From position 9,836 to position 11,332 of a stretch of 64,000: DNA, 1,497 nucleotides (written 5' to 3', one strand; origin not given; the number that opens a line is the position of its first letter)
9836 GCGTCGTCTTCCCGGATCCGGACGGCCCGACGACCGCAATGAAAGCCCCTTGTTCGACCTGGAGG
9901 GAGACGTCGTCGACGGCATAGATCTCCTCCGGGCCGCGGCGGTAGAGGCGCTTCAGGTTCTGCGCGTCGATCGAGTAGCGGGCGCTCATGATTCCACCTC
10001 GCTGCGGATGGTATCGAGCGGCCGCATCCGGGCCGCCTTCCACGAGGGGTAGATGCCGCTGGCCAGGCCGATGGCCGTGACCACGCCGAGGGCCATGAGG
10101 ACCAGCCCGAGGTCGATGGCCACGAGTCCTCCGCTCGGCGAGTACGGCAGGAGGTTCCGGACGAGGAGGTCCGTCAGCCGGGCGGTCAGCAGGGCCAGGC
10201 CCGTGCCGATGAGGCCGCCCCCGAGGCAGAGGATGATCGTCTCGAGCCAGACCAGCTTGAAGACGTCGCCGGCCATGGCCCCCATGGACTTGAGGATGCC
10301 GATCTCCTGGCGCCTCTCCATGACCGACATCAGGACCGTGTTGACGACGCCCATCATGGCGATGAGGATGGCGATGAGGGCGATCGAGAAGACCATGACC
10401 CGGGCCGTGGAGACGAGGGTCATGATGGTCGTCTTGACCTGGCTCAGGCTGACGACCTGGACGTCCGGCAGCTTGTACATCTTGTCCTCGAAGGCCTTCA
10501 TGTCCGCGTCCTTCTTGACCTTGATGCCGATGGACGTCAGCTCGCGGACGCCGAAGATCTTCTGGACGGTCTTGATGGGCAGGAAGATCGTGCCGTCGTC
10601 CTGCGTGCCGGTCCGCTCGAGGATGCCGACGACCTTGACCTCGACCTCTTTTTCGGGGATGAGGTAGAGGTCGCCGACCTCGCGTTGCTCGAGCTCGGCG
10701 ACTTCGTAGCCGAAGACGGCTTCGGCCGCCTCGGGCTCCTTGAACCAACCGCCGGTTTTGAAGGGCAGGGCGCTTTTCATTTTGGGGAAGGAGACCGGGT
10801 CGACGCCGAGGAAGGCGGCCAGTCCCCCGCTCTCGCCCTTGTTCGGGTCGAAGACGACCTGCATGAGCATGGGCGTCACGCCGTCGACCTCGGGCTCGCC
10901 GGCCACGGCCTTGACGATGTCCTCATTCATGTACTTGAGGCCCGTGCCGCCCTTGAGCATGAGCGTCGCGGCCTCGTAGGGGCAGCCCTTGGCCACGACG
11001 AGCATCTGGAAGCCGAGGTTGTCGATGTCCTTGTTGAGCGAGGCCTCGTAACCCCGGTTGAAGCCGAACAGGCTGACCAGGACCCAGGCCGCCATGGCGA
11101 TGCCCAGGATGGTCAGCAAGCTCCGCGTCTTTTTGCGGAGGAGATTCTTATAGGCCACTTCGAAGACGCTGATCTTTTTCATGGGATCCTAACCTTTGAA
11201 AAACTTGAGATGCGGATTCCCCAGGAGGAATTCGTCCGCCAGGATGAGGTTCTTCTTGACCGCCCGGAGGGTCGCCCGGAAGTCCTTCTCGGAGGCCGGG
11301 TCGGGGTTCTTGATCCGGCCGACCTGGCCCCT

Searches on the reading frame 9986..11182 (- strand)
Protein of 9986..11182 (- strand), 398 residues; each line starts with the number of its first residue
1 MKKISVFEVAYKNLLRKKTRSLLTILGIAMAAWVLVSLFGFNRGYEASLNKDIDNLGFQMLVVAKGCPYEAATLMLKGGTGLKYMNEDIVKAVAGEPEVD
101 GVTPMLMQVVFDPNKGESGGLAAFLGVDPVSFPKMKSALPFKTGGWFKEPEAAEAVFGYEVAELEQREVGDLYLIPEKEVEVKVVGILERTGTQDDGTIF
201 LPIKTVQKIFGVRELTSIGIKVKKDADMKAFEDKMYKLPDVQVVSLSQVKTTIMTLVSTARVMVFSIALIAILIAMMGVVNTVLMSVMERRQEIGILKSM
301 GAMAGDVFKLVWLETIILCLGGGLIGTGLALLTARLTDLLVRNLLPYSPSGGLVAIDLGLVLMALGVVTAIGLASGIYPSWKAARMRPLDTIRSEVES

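Call 84: search_protein_families(library=pfam, proteins=[window:9986-11182:-], max_evalue=0.0001)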
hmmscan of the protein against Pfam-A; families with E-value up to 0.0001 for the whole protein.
window:9986-11182:- (398 aa): 2 families
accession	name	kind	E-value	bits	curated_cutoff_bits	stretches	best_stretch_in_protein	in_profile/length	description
PF12704.14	MacB_PCD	-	1.8e-19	71.3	27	1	21-235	1-204/207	MacB-like periplasmic core domain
PF02687.27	FtsX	-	7e-19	68.5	25.5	1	266-387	2-119/120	FtsX-like permease C-terminal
